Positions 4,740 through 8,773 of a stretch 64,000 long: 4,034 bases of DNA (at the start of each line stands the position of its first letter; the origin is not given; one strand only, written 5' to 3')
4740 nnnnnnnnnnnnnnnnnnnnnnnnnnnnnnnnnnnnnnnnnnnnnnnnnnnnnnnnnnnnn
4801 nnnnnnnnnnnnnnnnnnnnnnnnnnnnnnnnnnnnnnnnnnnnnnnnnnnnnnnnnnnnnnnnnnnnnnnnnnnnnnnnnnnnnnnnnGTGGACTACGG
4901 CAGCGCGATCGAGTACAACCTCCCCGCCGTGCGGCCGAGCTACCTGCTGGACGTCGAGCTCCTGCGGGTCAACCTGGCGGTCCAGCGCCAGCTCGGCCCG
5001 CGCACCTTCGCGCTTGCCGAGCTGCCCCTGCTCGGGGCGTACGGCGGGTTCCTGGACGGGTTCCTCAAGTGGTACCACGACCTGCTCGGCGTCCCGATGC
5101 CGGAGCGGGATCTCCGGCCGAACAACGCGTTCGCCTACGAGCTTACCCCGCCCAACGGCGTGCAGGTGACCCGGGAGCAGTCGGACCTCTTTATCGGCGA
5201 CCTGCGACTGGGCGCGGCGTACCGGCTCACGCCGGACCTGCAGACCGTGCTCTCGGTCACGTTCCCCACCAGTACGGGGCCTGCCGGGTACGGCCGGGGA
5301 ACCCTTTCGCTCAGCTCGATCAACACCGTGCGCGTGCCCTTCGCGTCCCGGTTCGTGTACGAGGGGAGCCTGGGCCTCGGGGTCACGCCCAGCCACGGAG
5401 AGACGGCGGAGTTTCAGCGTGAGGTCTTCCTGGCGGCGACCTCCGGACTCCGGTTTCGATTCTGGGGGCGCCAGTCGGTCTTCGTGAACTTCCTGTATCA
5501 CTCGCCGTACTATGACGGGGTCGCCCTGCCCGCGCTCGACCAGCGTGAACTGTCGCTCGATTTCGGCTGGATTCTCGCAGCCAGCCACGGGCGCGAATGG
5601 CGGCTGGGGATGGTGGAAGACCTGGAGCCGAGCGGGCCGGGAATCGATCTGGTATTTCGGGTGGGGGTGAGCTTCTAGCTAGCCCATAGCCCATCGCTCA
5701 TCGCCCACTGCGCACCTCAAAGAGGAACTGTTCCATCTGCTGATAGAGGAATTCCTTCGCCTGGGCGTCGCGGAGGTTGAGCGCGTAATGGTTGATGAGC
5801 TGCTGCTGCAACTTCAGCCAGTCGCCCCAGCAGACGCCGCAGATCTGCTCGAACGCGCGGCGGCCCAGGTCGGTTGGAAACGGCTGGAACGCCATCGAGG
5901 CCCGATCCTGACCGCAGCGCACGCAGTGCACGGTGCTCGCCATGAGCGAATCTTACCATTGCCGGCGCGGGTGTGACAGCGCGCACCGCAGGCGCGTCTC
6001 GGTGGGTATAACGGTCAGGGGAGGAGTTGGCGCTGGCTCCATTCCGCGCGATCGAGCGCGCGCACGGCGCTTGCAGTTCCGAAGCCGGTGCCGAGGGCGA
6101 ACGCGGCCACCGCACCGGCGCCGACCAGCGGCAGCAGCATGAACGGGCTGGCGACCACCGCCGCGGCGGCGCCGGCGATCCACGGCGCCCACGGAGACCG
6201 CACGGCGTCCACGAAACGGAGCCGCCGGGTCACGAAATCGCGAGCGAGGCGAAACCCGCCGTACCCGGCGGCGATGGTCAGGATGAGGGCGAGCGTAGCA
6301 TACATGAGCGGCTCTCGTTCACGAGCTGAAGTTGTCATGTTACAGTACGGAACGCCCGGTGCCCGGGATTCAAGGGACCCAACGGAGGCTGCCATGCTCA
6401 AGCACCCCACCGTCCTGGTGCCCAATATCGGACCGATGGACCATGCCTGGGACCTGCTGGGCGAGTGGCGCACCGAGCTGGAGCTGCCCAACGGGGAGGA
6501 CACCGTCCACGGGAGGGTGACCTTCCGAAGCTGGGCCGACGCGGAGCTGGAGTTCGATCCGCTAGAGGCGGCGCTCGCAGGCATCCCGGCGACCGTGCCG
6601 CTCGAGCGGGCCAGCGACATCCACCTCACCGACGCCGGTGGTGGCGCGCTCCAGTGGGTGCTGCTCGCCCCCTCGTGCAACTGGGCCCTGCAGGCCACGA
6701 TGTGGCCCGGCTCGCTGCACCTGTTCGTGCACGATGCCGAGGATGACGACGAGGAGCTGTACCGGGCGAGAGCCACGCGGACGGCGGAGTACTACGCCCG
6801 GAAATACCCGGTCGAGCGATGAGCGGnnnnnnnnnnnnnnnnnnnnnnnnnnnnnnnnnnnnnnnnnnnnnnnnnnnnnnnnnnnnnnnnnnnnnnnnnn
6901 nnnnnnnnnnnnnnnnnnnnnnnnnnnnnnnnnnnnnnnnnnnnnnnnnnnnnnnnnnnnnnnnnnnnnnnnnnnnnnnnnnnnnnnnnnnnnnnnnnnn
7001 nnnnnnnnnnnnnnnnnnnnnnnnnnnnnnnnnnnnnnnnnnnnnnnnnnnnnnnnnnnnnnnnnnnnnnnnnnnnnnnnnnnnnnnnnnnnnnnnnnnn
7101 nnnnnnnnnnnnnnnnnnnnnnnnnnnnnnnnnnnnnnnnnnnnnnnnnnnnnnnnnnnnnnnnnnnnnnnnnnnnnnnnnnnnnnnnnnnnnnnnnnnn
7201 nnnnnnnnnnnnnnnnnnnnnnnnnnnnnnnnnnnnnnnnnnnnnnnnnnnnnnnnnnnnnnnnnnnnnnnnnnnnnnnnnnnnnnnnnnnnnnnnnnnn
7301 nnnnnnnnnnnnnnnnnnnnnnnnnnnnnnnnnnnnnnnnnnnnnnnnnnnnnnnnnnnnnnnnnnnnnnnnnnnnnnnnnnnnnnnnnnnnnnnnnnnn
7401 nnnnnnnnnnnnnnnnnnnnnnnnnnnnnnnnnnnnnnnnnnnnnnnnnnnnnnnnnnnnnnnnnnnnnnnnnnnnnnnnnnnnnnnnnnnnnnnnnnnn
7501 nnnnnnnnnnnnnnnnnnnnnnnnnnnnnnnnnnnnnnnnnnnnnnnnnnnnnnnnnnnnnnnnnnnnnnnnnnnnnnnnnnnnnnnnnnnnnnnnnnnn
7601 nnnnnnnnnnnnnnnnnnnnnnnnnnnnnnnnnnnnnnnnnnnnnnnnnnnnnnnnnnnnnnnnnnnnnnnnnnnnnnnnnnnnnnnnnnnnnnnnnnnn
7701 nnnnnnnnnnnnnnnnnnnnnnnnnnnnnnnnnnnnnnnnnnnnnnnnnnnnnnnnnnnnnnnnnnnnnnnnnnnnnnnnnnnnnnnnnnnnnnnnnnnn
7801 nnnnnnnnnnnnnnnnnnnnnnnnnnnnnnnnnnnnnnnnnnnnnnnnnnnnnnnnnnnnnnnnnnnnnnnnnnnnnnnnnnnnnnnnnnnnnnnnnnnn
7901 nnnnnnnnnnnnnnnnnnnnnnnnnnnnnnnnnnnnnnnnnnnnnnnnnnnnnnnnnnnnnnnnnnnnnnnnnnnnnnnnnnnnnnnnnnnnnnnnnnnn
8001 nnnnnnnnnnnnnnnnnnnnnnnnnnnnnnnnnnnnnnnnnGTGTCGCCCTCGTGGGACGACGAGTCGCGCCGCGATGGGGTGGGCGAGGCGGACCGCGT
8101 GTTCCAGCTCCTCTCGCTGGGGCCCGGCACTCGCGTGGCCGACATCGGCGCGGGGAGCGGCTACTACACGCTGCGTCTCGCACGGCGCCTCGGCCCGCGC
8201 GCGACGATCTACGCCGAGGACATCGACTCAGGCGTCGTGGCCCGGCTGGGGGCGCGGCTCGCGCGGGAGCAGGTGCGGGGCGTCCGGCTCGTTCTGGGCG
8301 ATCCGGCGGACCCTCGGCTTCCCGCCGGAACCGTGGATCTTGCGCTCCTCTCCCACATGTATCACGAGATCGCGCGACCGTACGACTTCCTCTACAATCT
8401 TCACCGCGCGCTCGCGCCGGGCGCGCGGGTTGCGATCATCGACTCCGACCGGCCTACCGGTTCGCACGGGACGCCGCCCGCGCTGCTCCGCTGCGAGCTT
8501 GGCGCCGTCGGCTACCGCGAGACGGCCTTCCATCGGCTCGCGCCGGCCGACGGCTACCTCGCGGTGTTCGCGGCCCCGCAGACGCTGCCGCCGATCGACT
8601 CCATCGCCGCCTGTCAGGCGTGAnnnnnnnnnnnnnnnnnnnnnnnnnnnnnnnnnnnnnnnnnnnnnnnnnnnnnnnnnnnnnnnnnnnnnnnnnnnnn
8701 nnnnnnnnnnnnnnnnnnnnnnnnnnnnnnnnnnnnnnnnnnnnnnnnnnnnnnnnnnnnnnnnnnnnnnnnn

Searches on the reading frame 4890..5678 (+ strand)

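Call 42: search_protein_families(library=pfam, proteins=[window:4890-5678:+], max_evalue=0.0001)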
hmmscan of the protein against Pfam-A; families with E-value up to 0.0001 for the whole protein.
window:4890-5678:+ (262 aa): 1 family
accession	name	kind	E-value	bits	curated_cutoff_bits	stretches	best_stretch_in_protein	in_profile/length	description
PF11383.14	DUF3187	-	8.4e-17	61.8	24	1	15-261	69-317/320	Protein of unknown function (DUF3187)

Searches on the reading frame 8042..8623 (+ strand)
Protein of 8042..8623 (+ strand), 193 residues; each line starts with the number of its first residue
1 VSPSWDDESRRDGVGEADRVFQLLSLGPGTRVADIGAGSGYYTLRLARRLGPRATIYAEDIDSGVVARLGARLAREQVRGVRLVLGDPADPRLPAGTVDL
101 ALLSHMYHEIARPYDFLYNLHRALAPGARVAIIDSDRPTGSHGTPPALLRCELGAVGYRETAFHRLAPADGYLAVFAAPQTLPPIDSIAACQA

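Call 42: search_protein_families(library=pfam, proteins=[window:8042-8623:+], max_evalue=0.0001)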
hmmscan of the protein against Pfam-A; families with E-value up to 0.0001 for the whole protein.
window:8042-8623:+ (193 aa): 8 families
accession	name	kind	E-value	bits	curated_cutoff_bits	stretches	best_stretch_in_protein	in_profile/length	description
PF08241.18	Methyltransf_11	-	1.5e-13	51.6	21.2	1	34-132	2-95/95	Methyltransferase domain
PF13649.12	Methyltransf_25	-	3.4e-12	47.3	27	1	32-127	1-96/97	Methyltransferase domain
PF08242.18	Methyltransf_12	-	1.5e-10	42.1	30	1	34-129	2-97/98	Methyltransferase domain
PF13847.12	Methyltransf_31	-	3.1e-10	40.3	27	1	28-136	3-113/145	Methyltransferase domain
PF13489.12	Methyltransf_23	-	1e-08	35.5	27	1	22-139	14-123/164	Methyltransferase domain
PF01209.24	Ubie_methyltran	-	6.8e-06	26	20.1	1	25-139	44-158/233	ubiE/COQ5 methyltransferase family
PF01135.25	PCMT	-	1.3e-05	25.5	20.3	1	20-87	65-132/210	Protein-L-isoaspartate(D-aspartate) O-methyltransferase (PCMT)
PF00891.24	Methyltransf_2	-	3.3e-05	23.8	22.3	1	18-144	52-176/210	O-methyltransferase domain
